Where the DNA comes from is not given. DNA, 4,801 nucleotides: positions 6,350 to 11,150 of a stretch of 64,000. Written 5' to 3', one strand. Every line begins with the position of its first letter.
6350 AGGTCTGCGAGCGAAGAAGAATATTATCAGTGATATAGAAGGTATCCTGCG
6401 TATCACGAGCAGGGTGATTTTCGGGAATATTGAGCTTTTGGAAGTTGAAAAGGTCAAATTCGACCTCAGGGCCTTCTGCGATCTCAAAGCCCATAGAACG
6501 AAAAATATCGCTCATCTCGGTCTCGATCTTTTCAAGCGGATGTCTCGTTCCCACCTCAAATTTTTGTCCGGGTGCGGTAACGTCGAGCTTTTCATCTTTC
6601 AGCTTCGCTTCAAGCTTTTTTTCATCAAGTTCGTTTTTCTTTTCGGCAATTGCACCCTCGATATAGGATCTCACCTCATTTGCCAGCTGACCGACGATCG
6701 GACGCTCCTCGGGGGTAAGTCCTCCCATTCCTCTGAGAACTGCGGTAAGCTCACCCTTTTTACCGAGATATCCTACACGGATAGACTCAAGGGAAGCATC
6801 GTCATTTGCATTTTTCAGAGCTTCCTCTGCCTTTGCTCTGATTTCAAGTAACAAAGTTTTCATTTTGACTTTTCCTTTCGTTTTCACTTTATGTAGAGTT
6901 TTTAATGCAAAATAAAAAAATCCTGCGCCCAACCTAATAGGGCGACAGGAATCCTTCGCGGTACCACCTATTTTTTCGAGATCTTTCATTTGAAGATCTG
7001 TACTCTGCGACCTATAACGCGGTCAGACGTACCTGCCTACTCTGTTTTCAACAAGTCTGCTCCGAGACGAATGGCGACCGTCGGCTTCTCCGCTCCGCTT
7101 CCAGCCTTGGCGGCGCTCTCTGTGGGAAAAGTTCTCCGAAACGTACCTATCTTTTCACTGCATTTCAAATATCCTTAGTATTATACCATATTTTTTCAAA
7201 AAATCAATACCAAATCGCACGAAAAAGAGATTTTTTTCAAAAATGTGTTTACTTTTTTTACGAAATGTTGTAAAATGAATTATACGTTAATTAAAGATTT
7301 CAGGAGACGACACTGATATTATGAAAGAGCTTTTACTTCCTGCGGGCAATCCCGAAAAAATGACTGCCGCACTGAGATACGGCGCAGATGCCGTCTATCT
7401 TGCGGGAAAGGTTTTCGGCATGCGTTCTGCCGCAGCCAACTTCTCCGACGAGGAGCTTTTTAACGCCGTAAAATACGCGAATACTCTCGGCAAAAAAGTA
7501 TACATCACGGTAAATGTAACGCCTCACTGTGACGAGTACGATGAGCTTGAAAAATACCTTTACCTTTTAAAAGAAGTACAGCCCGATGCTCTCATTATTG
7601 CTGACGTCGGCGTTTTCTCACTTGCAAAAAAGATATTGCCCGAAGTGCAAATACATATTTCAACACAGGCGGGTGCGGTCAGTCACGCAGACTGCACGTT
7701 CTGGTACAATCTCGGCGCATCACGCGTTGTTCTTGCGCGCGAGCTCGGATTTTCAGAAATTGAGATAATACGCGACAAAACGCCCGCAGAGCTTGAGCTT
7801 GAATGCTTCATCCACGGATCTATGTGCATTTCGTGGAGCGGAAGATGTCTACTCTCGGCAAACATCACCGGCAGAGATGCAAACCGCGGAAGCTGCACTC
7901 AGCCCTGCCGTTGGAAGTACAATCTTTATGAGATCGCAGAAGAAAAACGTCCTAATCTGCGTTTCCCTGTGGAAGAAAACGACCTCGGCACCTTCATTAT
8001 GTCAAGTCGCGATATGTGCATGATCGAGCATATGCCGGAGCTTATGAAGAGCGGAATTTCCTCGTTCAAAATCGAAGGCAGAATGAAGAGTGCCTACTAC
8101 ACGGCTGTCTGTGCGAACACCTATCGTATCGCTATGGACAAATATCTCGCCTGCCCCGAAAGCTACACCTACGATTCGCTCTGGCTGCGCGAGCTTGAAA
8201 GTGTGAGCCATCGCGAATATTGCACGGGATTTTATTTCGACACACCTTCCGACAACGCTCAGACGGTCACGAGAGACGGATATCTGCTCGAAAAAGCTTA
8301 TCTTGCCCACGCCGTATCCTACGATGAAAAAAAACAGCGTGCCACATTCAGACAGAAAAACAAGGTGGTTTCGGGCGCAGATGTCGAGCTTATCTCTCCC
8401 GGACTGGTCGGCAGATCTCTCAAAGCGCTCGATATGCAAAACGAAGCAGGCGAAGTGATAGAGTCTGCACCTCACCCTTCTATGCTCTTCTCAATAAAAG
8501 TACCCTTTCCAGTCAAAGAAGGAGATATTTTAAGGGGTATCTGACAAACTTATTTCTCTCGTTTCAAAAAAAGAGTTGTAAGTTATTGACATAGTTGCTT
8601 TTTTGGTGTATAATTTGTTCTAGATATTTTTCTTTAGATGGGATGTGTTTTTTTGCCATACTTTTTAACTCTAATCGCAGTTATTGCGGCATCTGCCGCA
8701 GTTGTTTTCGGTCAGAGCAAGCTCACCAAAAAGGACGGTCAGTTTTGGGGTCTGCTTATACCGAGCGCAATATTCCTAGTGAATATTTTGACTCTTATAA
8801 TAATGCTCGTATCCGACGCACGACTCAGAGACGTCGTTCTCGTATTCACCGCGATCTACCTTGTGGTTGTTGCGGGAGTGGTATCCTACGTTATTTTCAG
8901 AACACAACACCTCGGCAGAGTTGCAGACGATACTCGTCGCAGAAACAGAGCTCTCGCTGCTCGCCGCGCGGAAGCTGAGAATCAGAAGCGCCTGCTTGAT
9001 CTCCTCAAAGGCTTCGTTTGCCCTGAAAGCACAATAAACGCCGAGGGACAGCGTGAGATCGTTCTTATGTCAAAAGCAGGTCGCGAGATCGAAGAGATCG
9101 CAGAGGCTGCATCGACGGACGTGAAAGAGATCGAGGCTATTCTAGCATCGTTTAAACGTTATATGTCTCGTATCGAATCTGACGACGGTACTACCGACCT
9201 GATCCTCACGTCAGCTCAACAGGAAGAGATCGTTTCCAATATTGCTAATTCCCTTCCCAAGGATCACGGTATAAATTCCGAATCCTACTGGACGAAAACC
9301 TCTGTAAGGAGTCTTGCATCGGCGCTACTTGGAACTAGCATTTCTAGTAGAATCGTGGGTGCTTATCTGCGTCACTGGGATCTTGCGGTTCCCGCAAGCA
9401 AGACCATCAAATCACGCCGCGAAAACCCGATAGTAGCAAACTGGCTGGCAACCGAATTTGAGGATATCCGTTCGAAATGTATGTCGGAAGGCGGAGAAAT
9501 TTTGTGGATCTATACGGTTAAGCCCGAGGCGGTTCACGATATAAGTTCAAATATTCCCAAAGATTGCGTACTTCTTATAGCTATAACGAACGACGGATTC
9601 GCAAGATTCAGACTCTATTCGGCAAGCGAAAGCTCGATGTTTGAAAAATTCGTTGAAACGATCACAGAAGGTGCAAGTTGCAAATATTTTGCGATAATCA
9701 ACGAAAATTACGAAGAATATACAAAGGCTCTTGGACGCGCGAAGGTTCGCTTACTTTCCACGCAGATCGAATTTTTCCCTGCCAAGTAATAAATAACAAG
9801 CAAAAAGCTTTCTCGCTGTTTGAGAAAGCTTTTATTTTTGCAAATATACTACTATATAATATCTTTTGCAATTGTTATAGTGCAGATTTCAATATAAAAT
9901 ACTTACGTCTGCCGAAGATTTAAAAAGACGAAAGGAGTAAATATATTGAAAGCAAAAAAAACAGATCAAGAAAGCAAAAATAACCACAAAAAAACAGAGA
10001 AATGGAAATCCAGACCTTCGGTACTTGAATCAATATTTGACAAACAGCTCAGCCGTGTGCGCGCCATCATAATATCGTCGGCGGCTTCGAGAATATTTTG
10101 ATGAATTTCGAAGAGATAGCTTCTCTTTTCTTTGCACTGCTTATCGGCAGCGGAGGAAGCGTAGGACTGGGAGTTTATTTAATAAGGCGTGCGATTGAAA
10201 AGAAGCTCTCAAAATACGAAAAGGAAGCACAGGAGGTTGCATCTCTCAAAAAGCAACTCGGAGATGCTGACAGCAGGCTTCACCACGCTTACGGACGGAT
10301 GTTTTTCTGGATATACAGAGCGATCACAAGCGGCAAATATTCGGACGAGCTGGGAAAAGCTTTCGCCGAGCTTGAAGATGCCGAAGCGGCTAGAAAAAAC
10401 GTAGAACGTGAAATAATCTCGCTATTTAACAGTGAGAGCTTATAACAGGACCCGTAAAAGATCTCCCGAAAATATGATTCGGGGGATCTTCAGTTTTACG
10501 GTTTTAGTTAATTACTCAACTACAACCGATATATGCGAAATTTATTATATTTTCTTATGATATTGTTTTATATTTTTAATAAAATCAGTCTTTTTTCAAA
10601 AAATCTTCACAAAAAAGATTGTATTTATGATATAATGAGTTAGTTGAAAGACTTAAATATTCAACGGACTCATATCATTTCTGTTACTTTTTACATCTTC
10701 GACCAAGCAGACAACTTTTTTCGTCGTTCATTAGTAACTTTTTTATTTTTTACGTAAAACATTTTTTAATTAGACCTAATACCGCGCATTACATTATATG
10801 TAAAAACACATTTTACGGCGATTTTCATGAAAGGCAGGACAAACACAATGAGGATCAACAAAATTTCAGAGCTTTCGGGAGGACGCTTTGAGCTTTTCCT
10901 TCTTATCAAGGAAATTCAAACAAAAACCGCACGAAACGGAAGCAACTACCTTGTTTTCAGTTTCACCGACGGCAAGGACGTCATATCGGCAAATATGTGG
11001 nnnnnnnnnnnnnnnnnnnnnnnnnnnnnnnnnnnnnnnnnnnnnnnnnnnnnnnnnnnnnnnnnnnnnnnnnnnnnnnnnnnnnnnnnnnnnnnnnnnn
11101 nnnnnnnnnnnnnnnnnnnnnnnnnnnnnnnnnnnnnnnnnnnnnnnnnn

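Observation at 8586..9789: Membrane-anchored, catalytically dead IS630-like transposase derivative kept as an intact ORF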

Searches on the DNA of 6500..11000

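Call 61: search_rna_families(source=window, start=6500, end=11000, threshold=evalue, max_evalue=0.1)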
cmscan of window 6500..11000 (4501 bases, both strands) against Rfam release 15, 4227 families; matches with E-value up to 0.1: 1.
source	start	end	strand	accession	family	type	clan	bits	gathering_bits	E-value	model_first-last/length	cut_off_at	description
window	6935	7167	-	RF00230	T-box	Cis-reg; leader;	-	74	93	2.7e-15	1-219/219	no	T-box leader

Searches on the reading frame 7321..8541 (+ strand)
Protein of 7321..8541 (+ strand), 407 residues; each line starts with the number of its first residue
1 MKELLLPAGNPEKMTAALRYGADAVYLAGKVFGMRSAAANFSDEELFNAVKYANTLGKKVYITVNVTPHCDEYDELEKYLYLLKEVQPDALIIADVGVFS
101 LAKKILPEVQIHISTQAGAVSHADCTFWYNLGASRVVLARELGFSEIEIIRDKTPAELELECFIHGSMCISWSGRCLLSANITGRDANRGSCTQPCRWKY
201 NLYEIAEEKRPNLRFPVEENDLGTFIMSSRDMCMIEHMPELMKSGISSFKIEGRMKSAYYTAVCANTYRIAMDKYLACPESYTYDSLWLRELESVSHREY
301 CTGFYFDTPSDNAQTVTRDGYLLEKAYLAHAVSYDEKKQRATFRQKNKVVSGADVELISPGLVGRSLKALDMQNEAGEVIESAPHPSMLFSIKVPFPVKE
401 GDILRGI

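Call 36: search_protein_families(library=pfam, proteins=[window:7321-8541:+], max_evalue=0.001)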
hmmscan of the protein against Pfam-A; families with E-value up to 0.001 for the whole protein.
window:7321-8541:+ (407 aa): 2 families
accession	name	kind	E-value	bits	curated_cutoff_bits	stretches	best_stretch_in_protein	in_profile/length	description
PF01136.24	Peptidase_U32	-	3.7e-87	291.9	22.4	1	74-309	2-231/233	Peptidase family U32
PF16325.11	Peptidase_U32_C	-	1.6e-19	70.3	28.2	1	327-405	5-83/83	Peptidase family U32 C-terminal domain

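Call 45: search_protein_families(library=ncbifam, proteins=[window:7321-8541:+], max_evalue=0.001)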
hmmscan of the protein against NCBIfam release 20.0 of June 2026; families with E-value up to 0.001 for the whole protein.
window:7321-8541:+ (407 aa): 4 families
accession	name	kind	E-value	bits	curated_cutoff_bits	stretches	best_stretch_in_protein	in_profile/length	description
NF011996.0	PRK15452.1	equivalog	9e-100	334.6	534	2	2-206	5-208/449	prephenate-dependent tRNA uridine(34) hydroxylase TrhP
NF047963.1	quinone_UbiU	equivalog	2.6e-49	168.2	440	2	3-198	2-199/331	ubiquinone anaerobic biosynthesis protein UbiU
NF047965.1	quinone_UbiV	equivalog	8.1e-11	42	275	1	23-282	29-268/292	ubiquinone anaerobic biosynthesis protein UbiV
NF011991.0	PRK15447.1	equivalog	4.2e-08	32.9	283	1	22-258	29-253/302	U32 family peptidase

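Call 56: search_protein_families(library=padloc, proteins=[window:7321-8541:+], max_evalue=0.01)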
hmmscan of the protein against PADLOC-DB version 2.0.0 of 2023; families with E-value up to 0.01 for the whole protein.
window:7321-8541:+ (407 aa): 0 families
